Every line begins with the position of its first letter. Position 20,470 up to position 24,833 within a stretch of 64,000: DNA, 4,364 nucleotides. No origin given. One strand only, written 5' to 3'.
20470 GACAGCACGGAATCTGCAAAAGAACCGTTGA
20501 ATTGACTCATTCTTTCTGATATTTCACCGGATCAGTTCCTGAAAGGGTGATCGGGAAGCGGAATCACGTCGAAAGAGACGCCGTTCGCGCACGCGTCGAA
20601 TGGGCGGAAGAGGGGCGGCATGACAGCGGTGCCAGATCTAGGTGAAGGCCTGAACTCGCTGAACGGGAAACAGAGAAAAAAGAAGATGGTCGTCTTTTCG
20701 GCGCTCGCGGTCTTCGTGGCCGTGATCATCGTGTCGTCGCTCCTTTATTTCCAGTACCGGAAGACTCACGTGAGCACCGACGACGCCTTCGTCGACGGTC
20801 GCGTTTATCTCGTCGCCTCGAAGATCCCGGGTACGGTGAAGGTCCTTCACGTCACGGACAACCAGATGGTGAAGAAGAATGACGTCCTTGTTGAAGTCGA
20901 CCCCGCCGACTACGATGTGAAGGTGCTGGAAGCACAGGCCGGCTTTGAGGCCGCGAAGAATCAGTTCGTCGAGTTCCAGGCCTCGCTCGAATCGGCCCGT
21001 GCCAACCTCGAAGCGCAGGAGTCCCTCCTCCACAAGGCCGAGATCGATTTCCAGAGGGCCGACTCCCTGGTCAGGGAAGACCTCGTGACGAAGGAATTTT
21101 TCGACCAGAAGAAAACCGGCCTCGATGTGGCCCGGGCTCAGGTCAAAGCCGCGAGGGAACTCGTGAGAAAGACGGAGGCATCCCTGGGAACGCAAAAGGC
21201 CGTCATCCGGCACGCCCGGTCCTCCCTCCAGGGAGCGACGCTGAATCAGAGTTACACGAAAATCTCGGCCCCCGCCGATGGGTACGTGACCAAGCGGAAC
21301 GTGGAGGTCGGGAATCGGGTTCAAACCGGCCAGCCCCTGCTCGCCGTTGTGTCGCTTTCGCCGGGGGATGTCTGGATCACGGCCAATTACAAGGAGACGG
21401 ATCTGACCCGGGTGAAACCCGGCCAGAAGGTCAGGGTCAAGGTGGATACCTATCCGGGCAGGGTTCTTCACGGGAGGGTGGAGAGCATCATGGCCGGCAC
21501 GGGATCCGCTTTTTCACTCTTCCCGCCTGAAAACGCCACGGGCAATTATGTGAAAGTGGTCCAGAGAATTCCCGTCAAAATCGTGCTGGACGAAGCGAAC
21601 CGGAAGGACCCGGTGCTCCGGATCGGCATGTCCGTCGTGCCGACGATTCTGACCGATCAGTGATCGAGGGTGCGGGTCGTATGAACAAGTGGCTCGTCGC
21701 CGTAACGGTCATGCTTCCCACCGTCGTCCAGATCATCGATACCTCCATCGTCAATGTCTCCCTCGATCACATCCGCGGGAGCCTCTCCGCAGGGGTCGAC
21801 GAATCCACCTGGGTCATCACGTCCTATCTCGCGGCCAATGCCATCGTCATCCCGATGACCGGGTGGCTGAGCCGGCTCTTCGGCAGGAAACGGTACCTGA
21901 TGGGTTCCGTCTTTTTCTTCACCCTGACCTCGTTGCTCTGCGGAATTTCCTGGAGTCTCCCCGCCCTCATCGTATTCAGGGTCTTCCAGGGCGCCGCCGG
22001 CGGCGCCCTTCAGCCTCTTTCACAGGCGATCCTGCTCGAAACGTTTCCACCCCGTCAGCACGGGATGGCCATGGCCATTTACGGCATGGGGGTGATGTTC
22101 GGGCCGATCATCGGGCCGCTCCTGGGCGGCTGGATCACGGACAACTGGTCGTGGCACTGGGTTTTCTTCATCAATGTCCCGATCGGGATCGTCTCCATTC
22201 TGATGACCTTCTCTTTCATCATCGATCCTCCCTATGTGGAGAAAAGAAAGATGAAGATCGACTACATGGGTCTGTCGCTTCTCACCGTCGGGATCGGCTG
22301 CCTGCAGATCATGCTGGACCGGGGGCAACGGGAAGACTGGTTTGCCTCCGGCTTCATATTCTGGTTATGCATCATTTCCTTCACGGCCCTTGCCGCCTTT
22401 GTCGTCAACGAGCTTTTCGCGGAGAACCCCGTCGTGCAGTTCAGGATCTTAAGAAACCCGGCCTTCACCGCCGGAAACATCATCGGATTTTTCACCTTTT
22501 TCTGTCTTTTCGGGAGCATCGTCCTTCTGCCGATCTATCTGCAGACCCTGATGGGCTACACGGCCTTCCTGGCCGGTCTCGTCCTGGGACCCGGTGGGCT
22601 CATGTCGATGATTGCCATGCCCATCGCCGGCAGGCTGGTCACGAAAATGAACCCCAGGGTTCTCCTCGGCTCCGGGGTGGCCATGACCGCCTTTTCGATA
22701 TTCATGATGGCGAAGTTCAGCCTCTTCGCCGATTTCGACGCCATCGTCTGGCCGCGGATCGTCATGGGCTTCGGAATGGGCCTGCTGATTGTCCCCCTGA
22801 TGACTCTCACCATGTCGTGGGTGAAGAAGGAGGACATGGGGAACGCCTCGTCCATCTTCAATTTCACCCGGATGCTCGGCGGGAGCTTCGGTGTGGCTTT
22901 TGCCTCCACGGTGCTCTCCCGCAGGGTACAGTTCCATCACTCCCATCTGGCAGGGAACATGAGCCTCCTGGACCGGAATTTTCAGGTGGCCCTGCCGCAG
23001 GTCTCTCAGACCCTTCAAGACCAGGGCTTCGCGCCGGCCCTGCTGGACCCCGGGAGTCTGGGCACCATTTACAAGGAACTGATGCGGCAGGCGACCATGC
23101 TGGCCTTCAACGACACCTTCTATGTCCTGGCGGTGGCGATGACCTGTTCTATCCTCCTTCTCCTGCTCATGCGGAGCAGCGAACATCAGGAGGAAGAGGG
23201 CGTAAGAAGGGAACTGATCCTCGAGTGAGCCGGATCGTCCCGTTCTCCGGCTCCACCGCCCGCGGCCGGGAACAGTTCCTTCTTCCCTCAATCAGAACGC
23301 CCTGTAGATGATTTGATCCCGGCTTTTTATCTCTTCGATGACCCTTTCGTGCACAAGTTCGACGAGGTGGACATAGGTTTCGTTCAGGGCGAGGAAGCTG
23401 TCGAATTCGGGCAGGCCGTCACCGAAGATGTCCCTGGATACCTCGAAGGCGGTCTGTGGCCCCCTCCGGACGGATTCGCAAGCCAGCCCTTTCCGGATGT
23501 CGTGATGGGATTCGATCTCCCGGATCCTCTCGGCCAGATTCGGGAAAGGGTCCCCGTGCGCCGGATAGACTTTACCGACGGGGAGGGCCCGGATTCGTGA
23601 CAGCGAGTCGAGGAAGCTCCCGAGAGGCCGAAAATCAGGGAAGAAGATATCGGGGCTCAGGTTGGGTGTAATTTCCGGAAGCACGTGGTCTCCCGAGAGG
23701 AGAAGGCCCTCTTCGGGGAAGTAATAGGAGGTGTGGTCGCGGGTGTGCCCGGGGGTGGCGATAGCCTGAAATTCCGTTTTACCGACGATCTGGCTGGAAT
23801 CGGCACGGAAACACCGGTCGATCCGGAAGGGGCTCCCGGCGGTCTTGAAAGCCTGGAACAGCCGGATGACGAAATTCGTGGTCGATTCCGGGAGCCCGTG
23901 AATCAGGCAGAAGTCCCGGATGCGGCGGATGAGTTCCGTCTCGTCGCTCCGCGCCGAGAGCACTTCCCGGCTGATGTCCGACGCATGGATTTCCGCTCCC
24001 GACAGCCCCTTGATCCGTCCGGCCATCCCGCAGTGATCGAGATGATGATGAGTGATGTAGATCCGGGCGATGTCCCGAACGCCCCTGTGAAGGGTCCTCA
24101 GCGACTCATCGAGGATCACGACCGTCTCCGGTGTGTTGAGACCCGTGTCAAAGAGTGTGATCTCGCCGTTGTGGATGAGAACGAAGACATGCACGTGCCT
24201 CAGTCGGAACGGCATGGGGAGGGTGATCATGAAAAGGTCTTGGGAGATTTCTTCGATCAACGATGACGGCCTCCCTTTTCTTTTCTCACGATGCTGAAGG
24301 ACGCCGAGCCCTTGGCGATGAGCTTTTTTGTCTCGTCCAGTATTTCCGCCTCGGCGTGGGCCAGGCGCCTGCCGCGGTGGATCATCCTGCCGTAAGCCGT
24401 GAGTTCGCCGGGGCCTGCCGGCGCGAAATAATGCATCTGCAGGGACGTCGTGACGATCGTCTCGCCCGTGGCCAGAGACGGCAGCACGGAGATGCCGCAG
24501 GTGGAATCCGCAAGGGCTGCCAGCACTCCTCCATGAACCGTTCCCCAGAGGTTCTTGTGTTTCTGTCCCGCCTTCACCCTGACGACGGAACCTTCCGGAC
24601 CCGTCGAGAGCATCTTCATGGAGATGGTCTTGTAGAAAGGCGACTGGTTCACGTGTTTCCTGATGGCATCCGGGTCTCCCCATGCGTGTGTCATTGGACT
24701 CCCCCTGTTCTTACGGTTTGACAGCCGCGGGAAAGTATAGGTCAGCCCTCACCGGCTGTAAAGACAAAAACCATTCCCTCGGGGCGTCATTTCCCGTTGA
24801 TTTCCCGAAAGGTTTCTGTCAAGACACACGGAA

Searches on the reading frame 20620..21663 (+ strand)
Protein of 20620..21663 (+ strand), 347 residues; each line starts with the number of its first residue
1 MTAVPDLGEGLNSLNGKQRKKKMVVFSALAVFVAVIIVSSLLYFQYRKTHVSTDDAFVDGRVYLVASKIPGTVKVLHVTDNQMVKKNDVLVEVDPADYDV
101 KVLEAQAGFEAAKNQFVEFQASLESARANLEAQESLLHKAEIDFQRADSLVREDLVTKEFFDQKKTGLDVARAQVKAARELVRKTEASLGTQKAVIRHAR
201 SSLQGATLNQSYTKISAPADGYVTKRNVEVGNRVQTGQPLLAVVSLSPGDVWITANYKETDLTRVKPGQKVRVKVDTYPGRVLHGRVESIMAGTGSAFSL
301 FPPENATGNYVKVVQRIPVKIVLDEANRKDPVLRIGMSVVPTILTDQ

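Call 10: search_protein_families(library=pfam, proteins=[window:20620-21663:+], max_evalue=0.001)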
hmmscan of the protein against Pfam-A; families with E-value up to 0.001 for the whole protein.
window:20620-21663:+ (347 aa): 5 families
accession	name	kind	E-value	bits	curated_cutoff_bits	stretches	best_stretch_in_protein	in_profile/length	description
PF16576.10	HlyD_D23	-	9.5e-22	77.8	30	1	61-291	18-185/214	Barrel-sandwich domain of CusB or HlyD membrane-fusion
PF13437.12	HlyD_3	-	1.7e-17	64.5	22.2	1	214-295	1-81/106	HlyD family secretion protein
PF00529.27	CusB_dom_1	-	3.6e-13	50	26.5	1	34-338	7-82/89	Cation efflux system protein CusB domain 1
PF13533.13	Biotin_lipoyl_2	-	1.1e-11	44.7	29.8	1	65-94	3-32/32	Biotin-lipoyl like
PF00364.28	Biotin_lipoyl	-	1.7e-05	25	22.1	0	214-241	44-71/73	Biotin-requiring enzyme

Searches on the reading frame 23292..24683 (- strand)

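Call 10: search_protein_families(library=pfam, proteins=[window:23292-24683:-], max_evalue=0.001)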
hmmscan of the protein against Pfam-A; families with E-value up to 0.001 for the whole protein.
window:23292-24683:- (463 aa): 1 family
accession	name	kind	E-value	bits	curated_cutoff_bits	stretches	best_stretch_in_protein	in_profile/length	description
PF00753.33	Lactamase_B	-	1.2e-24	87.7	22.7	1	162-376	4-196/196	Metallo-beta-lactamase superfamily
